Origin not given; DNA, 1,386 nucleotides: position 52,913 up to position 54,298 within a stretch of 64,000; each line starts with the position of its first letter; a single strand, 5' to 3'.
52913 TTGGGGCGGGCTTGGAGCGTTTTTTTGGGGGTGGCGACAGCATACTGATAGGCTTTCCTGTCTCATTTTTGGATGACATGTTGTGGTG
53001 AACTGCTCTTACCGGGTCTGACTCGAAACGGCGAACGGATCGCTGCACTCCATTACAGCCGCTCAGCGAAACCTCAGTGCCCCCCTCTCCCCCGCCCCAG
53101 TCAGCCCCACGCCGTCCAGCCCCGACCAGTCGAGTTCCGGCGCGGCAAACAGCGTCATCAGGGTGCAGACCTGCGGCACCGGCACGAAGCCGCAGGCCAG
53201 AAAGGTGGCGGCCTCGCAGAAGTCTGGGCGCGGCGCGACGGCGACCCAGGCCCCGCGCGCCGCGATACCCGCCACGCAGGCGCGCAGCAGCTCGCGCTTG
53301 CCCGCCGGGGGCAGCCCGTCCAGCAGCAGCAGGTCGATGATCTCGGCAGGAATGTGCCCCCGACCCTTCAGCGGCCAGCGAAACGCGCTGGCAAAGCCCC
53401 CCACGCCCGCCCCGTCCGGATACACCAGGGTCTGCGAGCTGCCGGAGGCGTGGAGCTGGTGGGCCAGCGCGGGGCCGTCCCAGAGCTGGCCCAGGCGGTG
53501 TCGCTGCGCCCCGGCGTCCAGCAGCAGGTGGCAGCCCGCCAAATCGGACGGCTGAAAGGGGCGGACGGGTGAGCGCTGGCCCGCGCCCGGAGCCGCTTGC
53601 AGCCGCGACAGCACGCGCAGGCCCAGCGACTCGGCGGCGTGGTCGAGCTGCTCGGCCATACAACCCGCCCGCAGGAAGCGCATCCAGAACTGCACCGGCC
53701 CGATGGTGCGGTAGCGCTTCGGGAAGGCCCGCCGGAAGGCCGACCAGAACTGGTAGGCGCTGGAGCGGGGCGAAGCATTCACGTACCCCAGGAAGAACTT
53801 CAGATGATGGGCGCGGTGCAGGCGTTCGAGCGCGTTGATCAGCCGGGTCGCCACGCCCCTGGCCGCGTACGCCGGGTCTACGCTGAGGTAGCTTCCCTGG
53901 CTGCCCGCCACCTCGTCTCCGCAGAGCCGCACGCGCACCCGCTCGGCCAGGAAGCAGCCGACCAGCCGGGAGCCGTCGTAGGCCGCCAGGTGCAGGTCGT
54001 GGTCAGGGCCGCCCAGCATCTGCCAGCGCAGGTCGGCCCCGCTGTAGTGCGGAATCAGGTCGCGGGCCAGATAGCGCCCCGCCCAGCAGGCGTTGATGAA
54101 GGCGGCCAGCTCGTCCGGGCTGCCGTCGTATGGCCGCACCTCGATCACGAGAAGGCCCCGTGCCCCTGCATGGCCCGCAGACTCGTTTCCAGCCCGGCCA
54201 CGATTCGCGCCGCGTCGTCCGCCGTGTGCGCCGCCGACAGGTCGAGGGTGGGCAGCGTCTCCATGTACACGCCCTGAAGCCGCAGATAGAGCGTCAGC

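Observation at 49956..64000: Translationally coupled hybrid PKS / thiazole-type NRPS cluster with reductive release, transaminase, GNAT-like enzyme, HemN-like radical SAM, KAS III and ACP (runs off the window edge)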

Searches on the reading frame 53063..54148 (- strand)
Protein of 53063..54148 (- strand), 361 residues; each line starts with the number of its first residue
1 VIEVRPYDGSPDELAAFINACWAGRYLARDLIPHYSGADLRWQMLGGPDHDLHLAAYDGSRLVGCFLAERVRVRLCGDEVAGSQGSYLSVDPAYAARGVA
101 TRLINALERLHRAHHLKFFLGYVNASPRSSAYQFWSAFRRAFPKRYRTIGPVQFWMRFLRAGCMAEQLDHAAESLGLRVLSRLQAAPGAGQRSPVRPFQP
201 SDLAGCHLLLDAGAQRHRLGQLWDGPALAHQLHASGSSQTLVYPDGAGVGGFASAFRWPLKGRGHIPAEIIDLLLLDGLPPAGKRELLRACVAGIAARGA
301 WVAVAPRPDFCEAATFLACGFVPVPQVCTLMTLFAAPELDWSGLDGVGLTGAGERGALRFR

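Call 6: search_protein_families(library=pfam, proteins=[window:53063-54148:-], max_evalue=0.001)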
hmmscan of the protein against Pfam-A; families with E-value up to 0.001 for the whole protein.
window:53063-54148:- (361 aa): 3 families
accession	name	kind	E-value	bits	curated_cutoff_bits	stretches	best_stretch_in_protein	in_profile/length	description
PF00583.31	Acetyltransf_1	-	1.1e-05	26.1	20.7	1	40-123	24-100/116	Acetyltransferase (GNAT) family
PF13508.13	Acetyltransf_7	-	0.00028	21.6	27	1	53-123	5-67/84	Acetyltransferase (GNAT) domain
PF13527.13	Acetyltransf_9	-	0.00041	20.8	25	1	49-108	39-98/127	Acetyltransferase (GNAT) domain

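Call 11: search_protein_families(library=ncbifam, proteins=[window:53063-54148:-], max_evalue=0.00001)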
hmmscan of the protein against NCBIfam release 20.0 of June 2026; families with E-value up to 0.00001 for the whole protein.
window:53063-54148:- (361 aa): 0 families

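Call 16: find_homologous_proteins(query=window:53063-54148:-)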
Query window:53063-54148:- (361 aa): 22 proteins with E <= 0.001 among 8000 candidates.
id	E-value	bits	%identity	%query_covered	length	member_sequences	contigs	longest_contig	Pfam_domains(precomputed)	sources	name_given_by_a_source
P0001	2.9e-244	828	100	100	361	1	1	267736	PF00583.32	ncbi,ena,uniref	ncbi:GNAT family N-acetyltransferase [Deinococcus sp.]|uniref:GNAT family N-acetyltransferase n=1 Ta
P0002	1.2e-171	589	74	99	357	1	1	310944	PF13527.14,PF00583.32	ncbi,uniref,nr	ncbi:GNAT family N-acetyltransferase (plasmid) [Deinococcus sp. KNUC1210]|uniref:GNAT family N-acety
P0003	4.7e-165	568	72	100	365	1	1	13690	PF13508.14,PF13527.14,PF00583.32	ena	-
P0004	7.7e-165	567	71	100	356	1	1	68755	PF13527.14,PF00583.32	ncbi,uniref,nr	ncbi:GNAT family N-acetyltransferase [Deinococcus ruber]|uniref:N-acetyltransferase domain-containin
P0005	2.1e-164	566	71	100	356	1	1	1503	PF13508.14,PF13527.14,PF00583.32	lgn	-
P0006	2.2e-164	565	72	100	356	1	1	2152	-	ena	-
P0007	7.5e-146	504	68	96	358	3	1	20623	PF13527.14,PF00583.32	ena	-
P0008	1.3e-140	487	65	100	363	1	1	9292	PF13527.14,PF00583.32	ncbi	-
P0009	7.4e-123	429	60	96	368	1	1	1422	PF13508.14,PF13527.14,PF00583.32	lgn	-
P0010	6.2e-121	422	59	100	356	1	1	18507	PF13527.14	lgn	-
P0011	1.2e-117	412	59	96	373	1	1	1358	PF13508.14,PF00583.32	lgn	-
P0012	1.3e-117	412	54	100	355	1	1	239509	-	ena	-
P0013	2.9e-117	410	59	96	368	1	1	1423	PF13508.14,PF13527.14,PF00583.32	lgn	-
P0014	3.2e-117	410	58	96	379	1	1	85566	PF13508.14,PF13527.14,PF00583.32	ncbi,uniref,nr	ncbi:GNAT family N-acetyltransferase [Deinococcus sp. Arct2-2]|uniref:GNAT family N-acetyltransferas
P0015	3.3e-117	410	57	96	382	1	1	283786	PF13508.14,PF13527.14,PF00583.32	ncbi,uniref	ncbi:GNAT family N-acetyltransferase [Deinococcus oregonensis]|uniref:GNAT family N-acetyltransferas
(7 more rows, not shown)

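Call 17: find_encoding_contigs(protein=P0001, flank=10000, max_places=3)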
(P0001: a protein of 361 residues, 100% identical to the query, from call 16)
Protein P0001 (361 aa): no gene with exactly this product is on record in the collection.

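Call 18: search_dna_similar(query=window:53063-54148:-, collection=plasmids, mode=protein, max_rows=10)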
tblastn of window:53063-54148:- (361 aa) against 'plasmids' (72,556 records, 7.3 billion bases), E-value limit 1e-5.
Records with a match: 2; places in all: 2; records where one place covers at least 80% of the query: 2.
Best place of each record, by identity: 60-80% 1; <60% 1.
By first word of the organism name: Deinococcus 2.
By predicted mobility (MOB-suite, as given by PLSDB): non-mobilizable 1; mobilizable 1.
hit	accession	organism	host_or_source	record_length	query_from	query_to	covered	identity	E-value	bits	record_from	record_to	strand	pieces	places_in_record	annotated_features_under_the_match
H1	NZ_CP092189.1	Deinococcus sp. KNUC1210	Setaria viridis,cell ...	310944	1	356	99%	73.9%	4e-160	503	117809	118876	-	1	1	GNAT family N-acetyltransferase | hypothetical protein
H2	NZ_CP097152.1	Deinococcus sp. QL22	-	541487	2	348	96%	57.5%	1e-107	353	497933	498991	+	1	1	GNAT family N-acetyltransferase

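Call 19: get_annotated_region(hit=H1, flank=20000)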
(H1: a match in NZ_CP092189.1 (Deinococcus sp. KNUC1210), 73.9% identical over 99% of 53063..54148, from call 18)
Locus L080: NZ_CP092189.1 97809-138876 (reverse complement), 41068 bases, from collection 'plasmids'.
description: Deinococcus sp. KNUC1210 plasmid unnamed3, complete sequence
organism: Deinococcus sp. KNUC1210 (NCBI taxid 2917691)
taxonomy: Bacteria; Deinococcota; Deinococci; Deinococcales; Deinococcaceae; Deinococcus; Deinococcus sp. KNUC1210
host: -; source: Setaria viridis,cell culture,rhizospheric soil; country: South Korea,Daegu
typing (MOB-suite, as given by PLSDB): non-mobilizable
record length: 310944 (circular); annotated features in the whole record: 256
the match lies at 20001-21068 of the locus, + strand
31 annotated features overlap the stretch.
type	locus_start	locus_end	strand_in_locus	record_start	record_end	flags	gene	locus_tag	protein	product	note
CDS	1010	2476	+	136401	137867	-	-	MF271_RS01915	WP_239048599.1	glutamate synthase subunit beta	-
CDS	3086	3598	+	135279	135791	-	-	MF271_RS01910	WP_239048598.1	DUF3105 domain-containing protein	-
CDS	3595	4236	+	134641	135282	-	-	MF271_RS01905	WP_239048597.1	DUF305 domain-containing protein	-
CDS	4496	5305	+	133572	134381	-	-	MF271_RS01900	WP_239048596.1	4'-phosphopantetheinyl transferase superfamily protein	-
CDS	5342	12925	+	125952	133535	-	-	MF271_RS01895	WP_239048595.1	type I polyketide synthase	-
CDS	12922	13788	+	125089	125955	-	-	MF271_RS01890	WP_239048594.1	condensation domain-containing protein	-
CDS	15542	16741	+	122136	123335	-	-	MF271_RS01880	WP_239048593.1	SagB/ThcOx family dehydrogenase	-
CDS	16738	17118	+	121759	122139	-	-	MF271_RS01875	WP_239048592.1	hypothetical protein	-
CDS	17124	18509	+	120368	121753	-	-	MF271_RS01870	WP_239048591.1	thioester reductase domain-containing protein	-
CDS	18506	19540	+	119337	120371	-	-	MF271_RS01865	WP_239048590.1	aminotransferase class III-fold pyridoxal phosphate-dependent enzyme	-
CDS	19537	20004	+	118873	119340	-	-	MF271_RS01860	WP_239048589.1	hypothetical protein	-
CDS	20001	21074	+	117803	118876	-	-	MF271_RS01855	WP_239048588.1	GNAT family N-acetyltransferase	-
CDS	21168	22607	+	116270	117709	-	-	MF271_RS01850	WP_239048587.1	radical SAM protein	-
CDS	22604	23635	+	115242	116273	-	-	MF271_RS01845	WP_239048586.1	ketoacyl-ACP synthase III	-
CDS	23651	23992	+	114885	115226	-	-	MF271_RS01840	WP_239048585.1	acyl carrier protein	-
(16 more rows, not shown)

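Call 20: search_protein_families(library=pfam, proteins=[L080:5342-12925:+], max_evalue=0.0001)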
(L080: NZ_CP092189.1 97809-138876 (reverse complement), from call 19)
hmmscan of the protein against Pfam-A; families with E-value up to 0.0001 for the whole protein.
L080:5342-12925:+ (2527 aa): 14 families
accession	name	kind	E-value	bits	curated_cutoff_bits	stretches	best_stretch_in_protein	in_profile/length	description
PF00109.32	ketoacyl-synt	-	8.2e-94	314.3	20.8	1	22-273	2-252/252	Beta-ketoacyl synthase, N-terminal domain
PF00698.26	Acyl_transf_1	-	2.4e-71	241.2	32.7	1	565-870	2-300/319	Acyl transferase domain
PF08659.16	KR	-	7.8e-65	218.6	22.6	1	2115-2291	1-179/180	KR domain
PF02801.28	Ketoacyl-synt_C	-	2.7e-38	131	20.8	1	281-401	1-119/119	Beta-ketoacyl synthase, C-terminal domain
PF14765.12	PS-DH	-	1.1e-32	113.3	23.7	1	1056-1206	2-162/166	Polyketide synthase dehydratase N-terminal domain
PF13602.12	ADH_zinc_N_2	-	2.5e-25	90.4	27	1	1947-2086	1-134/134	Zinc-binding dehydrogenase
PF00107.32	ADH_zinc_N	-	1.9e-22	80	31.8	1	1915-2021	1-107/129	Zinc-binding dehydrogenase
PF21089.3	PKS_DH_N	-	3.3e-21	75.6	27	1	929-1019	1-92/103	Polyketide synthase dehydratase domain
PF16197.11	KAsynt_C_assoc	-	8.5e-20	71.7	33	1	403-518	1-107/111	Ketoacyl-synthetase C-terminal extension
PF00550.31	PP-binding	-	6.9e-13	49.1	20.8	1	2396-2461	2-67/67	Phosphopantetheine attachment site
PF08240.17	ADH_N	-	8.1e-11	42.5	23.5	1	1787-1871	1-101/104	Alcohol dehydrogenase GroES-like domain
PF22621.2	CurL-like_PKS_C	-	1.4e-09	38.3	27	1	470-533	1-64/64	CurL-like, PKS C-terminal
PF22336.2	RhiE-like_linker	-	2.8e-08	34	27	1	473-539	1-66/67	RhiE-like, KS-MAT linker domain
PF00106.31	adh_short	-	1.8e-05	24.7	26.6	0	2118-2271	4-159/195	short chain dehydrogenase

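Call 34: find_homologous_proteins(query=A1, max_evalue=0.00001)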
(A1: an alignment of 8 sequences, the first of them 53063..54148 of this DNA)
Query A1 (8 sequences) (361 aa, profile of the alignment): 29 proteins with E <= 0.00001 among 8000 candidates.
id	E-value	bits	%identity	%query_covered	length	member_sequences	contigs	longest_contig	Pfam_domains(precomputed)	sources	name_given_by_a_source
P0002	3.4e-172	591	74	99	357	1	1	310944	PF13527.14,PF00583.32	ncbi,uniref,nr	ncbi:GNAT family N-acetyltransferase (plasmid) [Deinococcus sp. KNUC1210]|uniref:GNAT family N-acety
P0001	1.6e-170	585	100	100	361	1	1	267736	PF00583.32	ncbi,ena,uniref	ncbi:GNAT family N-acetyltransferase [Deinococcus sp.]|uniref:GNAT family N-acetyltransferase n=1 Ta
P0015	2.3e-170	585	57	96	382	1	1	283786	PF13508.14,PF13527.14,PF00583.32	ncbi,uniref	ncbi:GNAT family N-acetyltransferase [Deinococcus oregonensis]|uniref:GNAT family N-acetyltransferas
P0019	7.6e-167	573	55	98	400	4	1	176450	PF13508.14,PF00583.32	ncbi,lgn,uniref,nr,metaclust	ncbi:GNAT family N-acetyltransferase [Deinococcus aquatilis]|uniref:GNAT family N-acetyltransferase 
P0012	1.1e-166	572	54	100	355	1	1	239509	-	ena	-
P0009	2.0e-166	572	60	96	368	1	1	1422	PF13508.14,PF13527.14,PF00583.32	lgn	-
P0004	8.5e-166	569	71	100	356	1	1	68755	PF13527.14,PF00583.32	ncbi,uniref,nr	ncbi:GNAT family N-acetyltransferase [Deinococcus ruber]|uniref:N-acetyltransferase domain-containin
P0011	3.2e-164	564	59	96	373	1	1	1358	PF13508.14,PF00583.32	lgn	-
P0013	4.1e-164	564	59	96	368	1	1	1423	PF13508.14,PF13527.14,PF00583.32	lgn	-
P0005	4.3e-163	561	71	100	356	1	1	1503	PF13508.14,PF13527.14,PF00583.32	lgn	-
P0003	2.1e-161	555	72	100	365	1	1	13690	PF13508.14,PF13527.14,PF00583.32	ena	-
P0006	3.4e-160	551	72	100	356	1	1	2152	-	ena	-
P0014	7.7e-160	550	58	96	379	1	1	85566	PF13508.14,PF13527.14,PF00583.32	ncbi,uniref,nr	ncbi:GNAT family N-acetyltransferase [Deinococcus sp. Arct2-2]|uniref:GNAT family N-acetyltransferas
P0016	1.3e-159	549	58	96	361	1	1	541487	PF13508.14,PF13527.14,PF00583.32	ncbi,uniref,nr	ncbi:GNAT family N-acetyltransferase [Deinococcus sp. QL22]|uniref:GNAT family N-acetyltransferase n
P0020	1.1e-156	540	46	94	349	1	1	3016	-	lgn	-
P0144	7.6e-104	366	28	94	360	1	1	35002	PF13527.14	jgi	jgi:hypothetical protein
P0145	1.7e-103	365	28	94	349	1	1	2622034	PF13527.14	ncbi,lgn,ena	-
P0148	1.2e-85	306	29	94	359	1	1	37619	-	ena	-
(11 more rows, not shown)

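Call 35: find_encoding_contigs(protein=P0145, flank=10000, max_places=1)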
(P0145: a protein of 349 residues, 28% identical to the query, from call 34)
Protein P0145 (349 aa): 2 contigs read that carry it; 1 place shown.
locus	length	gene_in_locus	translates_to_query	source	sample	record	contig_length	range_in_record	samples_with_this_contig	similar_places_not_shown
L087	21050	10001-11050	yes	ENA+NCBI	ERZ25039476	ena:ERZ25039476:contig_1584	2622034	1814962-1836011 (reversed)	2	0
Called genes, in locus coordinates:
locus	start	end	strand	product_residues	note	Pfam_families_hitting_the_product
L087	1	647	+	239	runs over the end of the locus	PF00873:ACR_tran, PF02355:SecD_SecF_C (weak)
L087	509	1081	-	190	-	PF13787:HXXEE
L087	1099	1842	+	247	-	PF01209:Ubie_methyltran, PF13489:Methyltransf_23, PF13649:Methyltransf_25, PF13847:Methyltransf_31, PF08241:Methyltransf_11, PF08242:Methyltransf_12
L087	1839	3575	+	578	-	PF00501:AMP-binding, PF23024:AMP-dom_DIP2-like (weak)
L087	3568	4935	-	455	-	PF02310:B12-binding, PF04055:Radical_SAM, PF13282:DUF4070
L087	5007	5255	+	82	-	PF00550:PP-binding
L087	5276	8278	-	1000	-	PF03109:ABC1, PF09995:MPAB_Lcp_cat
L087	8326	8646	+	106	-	PF19831:DUF6312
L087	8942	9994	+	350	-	PF08545:ACP_syn_III, PF08541:ACP_syn_III_C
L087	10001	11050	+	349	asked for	PF13527:Acetyltransf_9 (faint)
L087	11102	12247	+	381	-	PF21089:PKS_DH_N, PF14765:PS-DH (weak), PF00550:PP-binding (weak)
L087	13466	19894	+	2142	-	PF16197:KAsynt_C_assoc, PF22621:CurL-like_PKS_C, PF00698:Acyl_transf_1, PF21089:PKS_DH_N, PF14765:PS-DH, PF08242:Methyltransf_12, PF13649:Methyltransf_25, PF22953:SpnB_Rossmann, +11 more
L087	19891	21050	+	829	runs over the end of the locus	PF00202:Aminotran_3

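Call 36: find_encoding_contigs(protein=P0144, flank=10000, max_places=1)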
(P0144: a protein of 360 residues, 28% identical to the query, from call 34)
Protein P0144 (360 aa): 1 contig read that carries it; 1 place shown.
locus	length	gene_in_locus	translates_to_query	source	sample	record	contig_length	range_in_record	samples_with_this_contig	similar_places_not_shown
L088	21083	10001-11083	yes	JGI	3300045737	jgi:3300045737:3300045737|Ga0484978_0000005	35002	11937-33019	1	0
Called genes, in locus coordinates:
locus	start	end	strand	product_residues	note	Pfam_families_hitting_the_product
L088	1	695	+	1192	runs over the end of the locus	PF00873:ACR_tran, PF02355:SecD_SecF_C (faint)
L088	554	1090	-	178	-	PF13787:HXXEE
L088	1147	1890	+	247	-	PF01209:Ubie_methyltran (weak), PF13489:Methyltransf_23, PF13649:Methyltransf_25, PF13847:Methyltransf_31, PF08241:Methyltransf_11, PF08242:Methyltransf_12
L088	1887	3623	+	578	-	PF00501:AMP-binding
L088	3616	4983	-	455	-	PF02310:B12-binding, PF04055:Radical_SAM, PF13282:DUF4070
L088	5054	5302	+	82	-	PF00550:PP-binding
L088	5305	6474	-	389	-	PF09995:MPAB_Lcp_cat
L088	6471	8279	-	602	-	PF03109:ABC1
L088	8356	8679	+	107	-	PF19831:DUF6312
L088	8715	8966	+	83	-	PF19702:DUF6200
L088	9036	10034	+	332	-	PF08545:ACP_syn_III, PF08541:ACP_syn_III_C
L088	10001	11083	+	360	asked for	PF13527:Acetyltransf_9 (weak)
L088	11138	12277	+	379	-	PF21089:PKS_DH_N, PF14765:PS-DH (weak), PF00550:PP-binding (faint)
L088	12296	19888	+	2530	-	PF00109:ketoacyl-synt, PF02801:Ketoacyl-synt_C, PF16197:KAsynt_C_assoc, PF22621:CurL-like_PKS_C, PF00698:Acyl_transf_1, PF21089:PKS_DH_N, PF14765:PS-DH, PF08241:Methyltransf_11, +13 more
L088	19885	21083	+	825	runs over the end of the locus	PF00202:Aminotran_3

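Call 37: find_encoding_contigs(protein=P0148, flank=10000, max_places=1)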
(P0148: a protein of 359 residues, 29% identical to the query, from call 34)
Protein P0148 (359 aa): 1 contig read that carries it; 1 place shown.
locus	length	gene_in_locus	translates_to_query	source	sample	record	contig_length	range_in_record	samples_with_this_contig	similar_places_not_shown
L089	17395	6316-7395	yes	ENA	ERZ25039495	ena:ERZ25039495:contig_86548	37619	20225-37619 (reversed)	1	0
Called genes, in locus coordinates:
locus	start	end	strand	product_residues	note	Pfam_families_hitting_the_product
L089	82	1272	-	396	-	PF12704:MacB_PCD, PF02687:FtsX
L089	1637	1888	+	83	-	PF00550:PP-binding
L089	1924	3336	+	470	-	-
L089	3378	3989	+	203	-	PF00202:Aminotran_3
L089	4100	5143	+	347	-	PF00202:Aminotran_3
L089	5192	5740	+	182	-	-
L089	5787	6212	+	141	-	-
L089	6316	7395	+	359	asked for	-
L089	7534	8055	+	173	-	PF02771:Acyl-CoA_dh_N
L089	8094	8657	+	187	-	PF00441:Acyl-CoA_dh_1, PF08028:Acyl-CoA_dh_2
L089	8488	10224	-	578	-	PF00501:AMP-binding, PF13193:AMP-binding_C (weak)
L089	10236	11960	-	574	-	PF00107:ADH_zinc_N (faint), PF13602:ADH_zinc_N_2, PF00106:adh_short, PF08659:KR, PF13561:adh_short_C2, PF23297:ACP_SdgA_C, PF00550:PP-binding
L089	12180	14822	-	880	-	PF14765:PS-DH, PF13489:Methyltransf_23, PF13649:Methyltransf_25, PF13847:Methyltransf_31, PF08241:Methyltransf_11, PF08242:Methyltransf_12, PF22953:SpnB_Rossmann (weak), PF08240:ADH_N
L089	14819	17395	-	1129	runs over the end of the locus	PF00109:ketoacyl-synt, PF02801:Ketoacyl-synt_C, PF16197:KAsynt_C_assoc, PF22336:RhiE-like_linker (weak), PF22621:CurL-like_PKS_C, PF00698:Acyl_transf_1, PF21089:PKS_DH_N, PF14765:PS-DH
